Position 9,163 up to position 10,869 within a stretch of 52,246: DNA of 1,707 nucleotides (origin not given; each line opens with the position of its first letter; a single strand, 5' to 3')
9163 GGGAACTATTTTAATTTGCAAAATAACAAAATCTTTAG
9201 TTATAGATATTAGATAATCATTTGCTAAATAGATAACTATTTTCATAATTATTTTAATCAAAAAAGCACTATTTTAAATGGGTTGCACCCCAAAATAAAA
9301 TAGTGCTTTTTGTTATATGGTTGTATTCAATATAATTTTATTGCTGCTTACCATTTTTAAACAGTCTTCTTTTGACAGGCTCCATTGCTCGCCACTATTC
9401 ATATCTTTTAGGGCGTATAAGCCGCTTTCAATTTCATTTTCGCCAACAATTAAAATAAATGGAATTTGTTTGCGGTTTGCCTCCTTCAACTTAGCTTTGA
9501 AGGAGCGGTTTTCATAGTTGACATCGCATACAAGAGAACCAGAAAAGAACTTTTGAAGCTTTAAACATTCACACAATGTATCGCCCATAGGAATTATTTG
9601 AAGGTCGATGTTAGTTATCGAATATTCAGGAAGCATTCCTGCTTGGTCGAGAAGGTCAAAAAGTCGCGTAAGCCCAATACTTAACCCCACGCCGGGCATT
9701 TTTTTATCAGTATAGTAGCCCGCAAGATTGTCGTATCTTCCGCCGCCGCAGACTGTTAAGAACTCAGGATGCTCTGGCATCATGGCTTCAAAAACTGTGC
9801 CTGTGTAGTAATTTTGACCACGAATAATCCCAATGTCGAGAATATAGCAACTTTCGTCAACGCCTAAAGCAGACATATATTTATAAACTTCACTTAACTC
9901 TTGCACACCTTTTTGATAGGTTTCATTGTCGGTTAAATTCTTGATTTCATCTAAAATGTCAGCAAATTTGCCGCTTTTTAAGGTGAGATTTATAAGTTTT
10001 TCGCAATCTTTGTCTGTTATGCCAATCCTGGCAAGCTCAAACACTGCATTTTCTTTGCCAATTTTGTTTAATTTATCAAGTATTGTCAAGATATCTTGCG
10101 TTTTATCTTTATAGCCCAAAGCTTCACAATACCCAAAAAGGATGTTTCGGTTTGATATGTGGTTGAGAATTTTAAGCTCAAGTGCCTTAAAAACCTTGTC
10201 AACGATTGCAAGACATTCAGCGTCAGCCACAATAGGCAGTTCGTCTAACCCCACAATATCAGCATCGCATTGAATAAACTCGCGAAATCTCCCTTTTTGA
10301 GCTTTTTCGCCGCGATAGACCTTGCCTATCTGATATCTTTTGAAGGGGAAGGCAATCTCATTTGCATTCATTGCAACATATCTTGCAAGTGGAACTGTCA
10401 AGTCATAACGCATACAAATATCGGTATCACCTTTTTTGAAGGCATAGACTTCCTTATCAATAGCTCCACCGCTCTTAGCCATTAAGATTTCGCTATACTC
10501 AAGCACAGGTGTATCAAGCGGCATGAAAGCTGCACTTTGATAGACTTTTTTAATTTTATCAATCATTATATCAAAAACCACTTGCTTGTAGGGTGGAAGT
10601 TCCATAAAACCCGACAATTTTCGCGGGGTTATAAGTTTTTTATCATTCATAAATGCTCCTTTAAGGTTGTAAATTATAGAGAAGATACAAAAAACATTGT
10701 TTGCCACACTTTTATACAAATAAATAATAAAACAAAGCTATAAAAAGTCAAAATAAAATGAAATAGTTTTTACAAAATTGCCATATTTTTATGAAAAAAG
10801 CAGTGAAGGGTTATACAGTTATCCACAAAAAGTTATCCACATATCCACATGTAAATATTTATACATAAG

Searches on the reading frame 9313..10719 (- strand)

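Call 57: search_protein_families(library=pfam, proteins=[window:9313-10719:-], max_evalue=0.001)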
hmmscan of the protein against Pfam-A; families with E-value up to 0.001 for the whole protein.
window:9313-10719:- (468 aa): 4 families
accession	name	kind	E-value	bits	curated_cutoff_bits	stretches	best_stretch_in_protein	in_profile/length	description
PF13393.11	tRNA-synt_His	-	2.6e-32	112.7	25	1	48-353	12-308/308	Histidyl-tRNA synthetase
PF03129.25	HGTP_anticodon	-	3.8e-13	49.9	21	1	374-459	3-93/94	Anticodon binding domain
PF00587.30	tRNA-synt_2b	-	3.5e-08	34.1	29.3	1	119-331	30-140/179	tRNA synthetase class II core domain (G, H, P, S and T)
PF00152.25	tRNA-synt_2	-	0.00046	19.8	25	0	127-180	93-144/308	tRNA synthetases class II (D, K and N)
